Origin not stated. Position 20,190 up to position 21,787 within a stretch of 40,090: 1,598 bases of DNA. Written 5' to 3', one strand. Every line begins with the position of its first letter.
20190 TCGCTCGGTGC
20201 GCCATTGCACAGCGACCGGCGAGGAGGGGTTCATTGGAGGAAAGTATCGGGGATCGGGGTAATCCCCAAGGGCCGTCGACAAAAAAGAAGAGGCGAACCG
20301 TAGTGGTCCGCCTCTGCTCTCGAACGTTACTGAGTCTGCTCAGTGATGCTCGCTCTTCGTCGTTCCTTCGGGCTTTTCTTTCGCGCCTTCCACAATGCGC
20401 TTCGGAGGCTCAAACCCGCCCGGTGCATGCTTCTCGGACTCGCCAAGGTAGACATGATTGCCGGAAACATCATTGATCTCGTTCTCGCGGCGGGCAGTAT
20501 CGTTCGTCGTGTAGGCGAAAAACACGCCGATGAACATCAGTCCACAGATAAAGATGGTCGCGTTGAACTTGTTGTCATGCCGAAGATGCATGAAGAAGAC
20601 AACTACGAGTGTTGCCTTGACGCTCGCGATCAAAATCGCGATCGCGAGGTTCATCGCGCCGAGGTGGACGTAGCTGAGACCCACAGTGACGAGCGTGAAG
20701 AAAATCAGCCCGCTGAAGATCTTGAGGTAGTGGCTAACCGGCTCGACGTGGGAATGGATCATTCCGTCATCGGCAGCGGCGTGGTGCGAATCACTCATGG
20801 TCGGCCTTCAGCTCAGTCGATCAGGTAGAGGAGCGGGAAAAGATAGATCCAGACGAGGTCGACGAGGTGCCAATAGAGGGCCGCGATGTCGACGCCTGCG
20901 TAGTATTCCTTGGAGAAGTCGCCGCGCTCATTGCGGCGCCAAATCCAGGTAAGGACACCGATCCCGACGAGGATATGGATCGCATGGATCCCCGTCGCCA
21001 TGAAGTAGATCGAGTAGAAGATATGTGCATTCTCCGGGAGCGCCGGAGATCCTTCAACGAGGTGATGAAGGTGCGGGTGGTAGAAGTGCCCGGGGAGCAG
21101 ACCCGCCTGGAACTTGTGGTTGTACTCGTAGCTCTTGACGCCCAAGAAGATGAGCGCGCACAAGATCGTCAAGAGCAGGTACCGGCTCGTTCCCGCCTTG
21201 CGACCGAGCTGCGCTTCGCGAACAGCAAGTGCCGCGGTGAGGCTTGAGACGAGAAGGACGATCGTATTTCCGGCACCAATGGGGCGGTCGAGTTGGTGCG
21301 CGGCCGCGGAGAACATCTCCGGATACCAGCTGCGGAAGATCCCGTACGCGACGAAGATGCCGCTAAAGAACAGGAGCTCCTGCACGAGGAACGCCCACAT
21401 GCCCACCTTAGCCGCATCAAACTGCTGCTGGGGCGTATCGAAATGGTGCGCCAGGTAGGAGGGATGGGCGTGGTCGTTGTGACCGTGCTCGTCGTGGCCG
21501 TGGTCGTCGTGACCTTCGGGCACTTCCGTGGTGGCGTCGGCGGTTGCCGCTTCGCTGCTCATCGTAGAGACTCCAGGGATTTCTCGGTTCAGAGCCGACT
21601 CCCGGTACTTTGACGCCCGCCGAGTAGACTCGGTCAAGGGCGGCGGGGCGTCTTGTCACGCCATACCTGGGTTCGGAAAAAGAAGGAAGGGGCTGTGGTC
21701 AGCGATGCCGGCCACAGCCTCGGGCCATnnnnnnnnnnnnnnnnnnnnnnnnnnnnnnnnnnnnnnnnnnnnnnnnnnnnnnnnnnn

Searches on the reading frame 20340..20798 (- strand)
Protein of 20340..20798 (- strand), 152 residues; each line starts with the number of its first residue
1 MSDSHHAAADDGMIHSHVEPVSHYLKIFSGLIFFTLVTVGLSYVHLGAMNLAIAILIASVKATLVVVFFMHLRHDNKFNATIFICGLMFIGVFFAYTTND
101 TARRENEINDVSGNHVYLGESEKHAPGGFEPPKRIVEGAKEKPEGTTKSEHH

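Call 3: search_protein_families(library=pfam, proteins=[window:20340-20798:-])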
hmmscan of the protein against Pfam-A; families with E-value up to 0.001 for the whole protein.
window:20340-20798:- (152 aa): 1 family
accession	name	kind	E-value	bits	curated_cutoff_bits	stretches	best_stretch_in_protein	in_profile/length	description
PF03626.19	COX4_pro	-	4.4e-14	53.1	28.9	1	26-93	2-70/72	Prokaryotic Cytochrome C oxidase subunit IV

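Call 8: search_solved_structures(query=window:20340-20798:-, show_alignments=4, max_evalue=1)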
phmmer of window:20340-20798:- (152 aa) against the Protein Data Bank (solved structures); distinct sequences matched with E-value up to 1: 0.

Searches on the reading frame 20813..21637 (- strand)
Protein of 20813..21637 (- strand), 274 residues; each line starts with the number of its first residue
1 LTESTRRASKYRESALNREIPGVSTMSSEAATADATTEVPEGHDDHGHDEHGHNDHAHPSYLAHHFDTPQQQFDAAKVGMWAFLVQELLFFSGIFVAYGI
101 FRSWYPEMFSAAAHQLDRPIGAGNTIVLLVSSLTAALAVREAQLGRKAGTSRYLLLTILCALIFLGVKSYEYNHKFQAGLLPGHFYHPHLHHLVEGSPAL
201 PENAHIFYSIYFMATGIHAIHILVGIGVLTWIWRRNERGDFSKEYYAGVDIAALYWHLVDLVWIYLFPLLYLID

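Call 3: search_protein_families(library=pfam, proteins=[window:20813-21637:-])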
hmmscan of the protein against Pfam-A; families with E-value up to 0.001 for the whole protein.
window:20813-21637:- (274 aa): 1 family
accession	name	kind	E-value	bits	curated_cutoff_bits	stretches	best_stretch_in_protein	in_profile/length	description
PF00510.24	COX3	-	1.7e-17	64.6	23.8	2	206-272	189-255/258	Cytochrome c oxidase subunit III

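Call 7: search_solved_structures(query=window:20813-21637:-, show_alignments=4, max_evalue=0.01)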
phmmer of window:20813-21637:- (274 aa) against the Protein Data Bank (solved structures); distinct sequences matched with E-value up to 0.01: 32.
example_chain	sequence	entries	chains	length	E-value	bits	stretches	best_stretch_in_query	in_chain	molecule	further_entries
6adq_G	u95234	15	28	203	8.7e-19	71.4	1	76-273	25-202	Cytochrome c oxidase subunit 3 | Cytochrome aa3 subunit 3 | Probable cytochrome c oxidase subunit 3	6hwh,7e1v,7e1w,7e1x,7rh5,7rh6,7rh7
7q21_E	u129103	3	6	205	2.1e-17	66.8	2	203-273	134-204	Cytochrome c oxidase subunit 3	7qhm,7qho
8hcr_G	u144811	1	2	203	7.6e-16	61.7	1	76-273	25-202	Probable cytochrome c oxidase subunit 3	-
9wcx_f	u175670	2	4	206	2.1e-15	60.3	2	207-273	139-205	Probable cytochrome c oxidase subunit 3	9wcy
9ufb_C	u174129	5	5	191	4.3e-14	56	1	74-273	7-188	Cytochrome bo(3) ubiquinol oxidase subunit 3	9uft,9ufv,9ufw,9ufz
7o37_c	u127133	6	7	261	9.3e-14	54.9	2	206-271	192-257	Cytochrome c oxidase subunit 3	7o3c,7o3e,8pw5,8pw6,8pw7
6kob_C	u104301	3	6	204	1.2e-13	54.5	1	77-273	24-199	AA3-600 quinol oxidase subunit IIII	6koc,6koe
9w2z_C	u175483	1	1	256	3e-12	49.9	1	206-271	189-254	Cytochrome c oxidase subunit 3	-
5b1b_C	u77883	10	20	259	3.1e-12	49.9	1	206-271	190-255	Cytochrome c oxidase subunit 3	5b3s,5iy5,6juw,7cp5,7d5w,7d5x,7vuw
5xdx_C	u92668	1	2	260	3.1e-12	49.9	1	206-271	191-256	Cytochrome c oxidase subunit 3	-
1v54_C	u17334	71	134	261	3.1e-12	49.9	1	206-271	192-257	Cytochrome c oxidase polypeptide III | Cytochrome c oxidase subunit 3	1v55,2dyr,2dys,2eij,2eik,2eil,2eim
8d4t_P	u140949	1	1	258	3.1e-12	49.9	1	206-271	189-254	Cytochrome c oxidase subunit 3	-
9i6f_C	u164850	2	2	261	3.7e-12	49.6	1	206-271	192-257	Cytochrome c oxidase subunit 3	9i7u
5z62_C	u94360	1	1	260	3.7e-12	49.6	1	206-271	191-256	Cytochrome c oxidase subunit 3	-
5j4z_BC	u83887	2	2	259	3.8e-12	49.6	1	61-271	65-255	Cytochrome c oxidase subunit 3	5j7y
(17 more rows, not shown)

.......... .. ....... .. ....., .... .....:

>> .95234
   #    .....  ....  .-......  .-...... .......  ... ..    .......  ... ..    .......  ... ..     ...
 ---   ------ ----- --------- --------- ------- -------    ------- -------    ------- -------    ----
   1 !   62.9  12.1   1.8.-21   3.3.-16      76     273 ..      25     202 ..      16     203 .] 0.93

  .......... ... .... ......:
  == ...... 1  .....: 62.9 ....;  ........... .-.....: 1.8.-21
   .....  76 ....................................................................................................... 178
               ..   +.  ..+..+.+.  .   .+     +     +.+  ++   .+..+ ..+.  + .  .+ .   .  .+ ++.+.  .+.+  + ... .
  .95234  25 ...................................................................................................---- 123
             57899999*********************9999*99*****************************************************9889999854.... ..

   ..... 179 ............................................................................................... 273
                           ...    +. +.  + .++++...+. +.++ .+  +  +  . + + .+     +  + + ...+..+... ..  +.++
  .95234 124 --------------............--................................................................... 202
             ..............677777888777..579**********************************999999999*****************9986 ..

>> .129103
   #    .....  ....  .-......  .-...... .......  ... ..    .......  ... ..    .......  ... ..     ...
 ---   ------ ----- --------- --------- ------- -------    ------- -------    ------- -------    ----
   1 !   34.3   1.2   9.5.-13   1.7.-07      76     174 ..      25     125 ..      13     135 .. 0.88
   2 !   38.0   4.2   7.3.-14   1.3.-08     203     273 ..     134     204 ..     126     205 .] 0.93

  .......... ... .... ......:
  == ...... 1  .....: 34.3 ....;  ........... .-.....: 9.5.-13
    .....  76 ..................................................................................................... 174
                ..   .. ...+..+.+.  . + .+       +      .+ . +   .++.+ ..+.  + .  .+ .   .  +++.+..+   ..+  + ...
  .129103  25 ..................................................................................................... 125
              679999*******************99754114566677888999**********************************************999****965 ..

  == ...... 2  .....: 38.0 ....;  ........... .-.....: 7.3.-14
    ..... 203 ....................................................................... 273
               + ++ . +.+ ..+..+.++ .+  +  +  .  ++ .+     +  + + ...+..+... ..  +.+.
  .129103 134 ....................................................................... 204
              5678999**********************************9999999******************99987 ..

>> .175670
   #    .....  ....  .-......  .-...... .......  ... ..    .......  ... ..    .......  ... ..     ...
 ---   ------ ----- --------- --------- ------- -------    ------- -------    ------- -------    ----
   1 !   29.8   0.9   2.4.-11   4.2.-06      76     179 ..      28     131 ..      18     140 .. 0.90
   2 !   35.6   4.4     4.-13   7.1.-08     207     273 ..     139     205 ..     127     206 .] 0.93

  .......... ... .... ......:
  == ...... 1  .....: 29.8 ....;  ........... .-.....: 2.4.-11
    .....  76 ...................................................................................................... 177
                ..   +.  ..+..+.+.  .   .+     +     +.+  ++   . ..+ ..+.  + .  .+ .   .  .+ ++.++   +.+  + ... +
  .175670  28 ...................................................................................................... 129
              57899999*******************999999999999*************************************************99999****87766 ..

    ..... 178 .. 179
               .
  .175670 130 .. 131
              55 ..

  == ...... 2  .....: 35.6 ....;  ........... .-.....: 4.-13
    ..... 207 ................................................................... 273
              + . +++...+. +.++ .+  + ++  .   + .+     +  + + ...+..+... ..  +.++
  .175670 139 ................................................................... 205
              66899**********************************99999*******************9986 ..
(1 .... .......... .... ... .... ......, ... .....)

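Call 12: find_homologous_proteins(query=window:20816-21562:-, max_evalue=0.00001)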
Query seq(249 aa) (249 aa): 6656 proteins with E <= 0.00001 among 7306 candidates; the best 120 are listed.
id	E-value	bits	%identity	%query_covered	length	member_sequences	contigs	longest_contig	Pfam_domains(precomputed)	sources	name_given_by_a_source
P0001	9.4e-163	558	98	100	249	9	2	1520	PF00510.24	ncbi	-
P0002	3.5e-125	435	79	100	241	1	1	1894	PF00510.24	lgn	-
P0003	5.8e-124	431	82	87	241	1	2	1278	PF00510.24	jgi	jgi:cytochrome c oxidase subunit III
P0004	6.0e-122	424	75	100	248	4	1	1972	PF00510.24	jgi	jgi:cytochrome c oxidase subunit III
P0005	1.0e-120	420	82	91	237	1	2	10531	PF00510.24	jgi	jgi:cytochrome c oxidase subunit III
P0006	1.4e-120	420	73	100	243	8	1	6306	PF00510.24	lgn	-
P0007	1.2e-119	417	82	87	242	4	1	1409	PF00510.24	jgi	jgi:cytochrome c oxidase subunit III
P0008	4.2e-119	415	76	99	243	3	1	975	PF00510.24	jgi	jgi:cytochrome c oxidase subunit III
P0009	2.1e-118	413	76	100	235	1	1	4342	PF00510.24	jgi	jgi:cytochrome c oxidase subunit III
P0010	3.2e-118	412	80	87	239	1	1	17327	PF00510.24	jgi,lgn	jgi:cytochrome c oxidase subunit 3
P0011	3.5e-118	412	80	92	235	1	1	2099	PF00510.24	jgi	jgi:cytochrome c oxidase subunit III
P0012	3.8e-117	409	76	100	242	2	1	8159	PF00510.24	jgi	jgi:cytochrome c oxidase subunit III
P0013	1.4e-116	407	73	100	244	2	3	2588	PF00510.24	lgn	-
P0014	1.8e-115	403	76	90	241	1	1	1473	PF00510.24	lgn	-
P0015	5.3e-113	395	73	99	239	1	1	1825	PF00510.24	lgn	-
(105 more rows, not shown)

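Call 59: search_protein_representatives(protein=window:20813-21562:-)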
Query: 249 residues. Proteins with E-value up to 0.001 (for the whole library): 8747; up to 1e-10: 3589; up to 1e-30: 440. The best 150 are listed.
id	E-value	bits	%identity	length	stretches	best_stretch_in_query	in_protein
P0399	2.8e-103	361.4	67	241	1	9-248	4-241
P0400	1.3e-71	257.7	61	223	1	25-248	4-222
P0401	4.6e-71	255.8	60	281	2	16-155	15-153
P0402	4.2e-70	252.7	55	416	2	11-207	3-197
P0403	9.7e-70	251.5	57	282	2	22-166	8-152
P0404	3.3e-69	249.7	59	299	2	24-163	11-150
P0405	1.0e-67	244.9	55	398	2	26-195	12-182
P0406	2.1e-67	243.8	52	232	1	20-248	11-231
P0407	7.0e-66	238.9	57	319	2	25-164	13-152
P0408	8.7e-66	238.5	53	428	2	7-170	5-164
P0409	2.3e-65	237.1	56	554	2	18-167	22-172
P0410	4.1e-65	236.3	55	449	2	10-171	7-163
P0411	4.3e-64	233.0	54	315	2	26-166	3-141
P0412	6.0e-64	232.5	51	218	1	35-248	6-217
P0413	1.1e-63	231.7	54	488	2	7-158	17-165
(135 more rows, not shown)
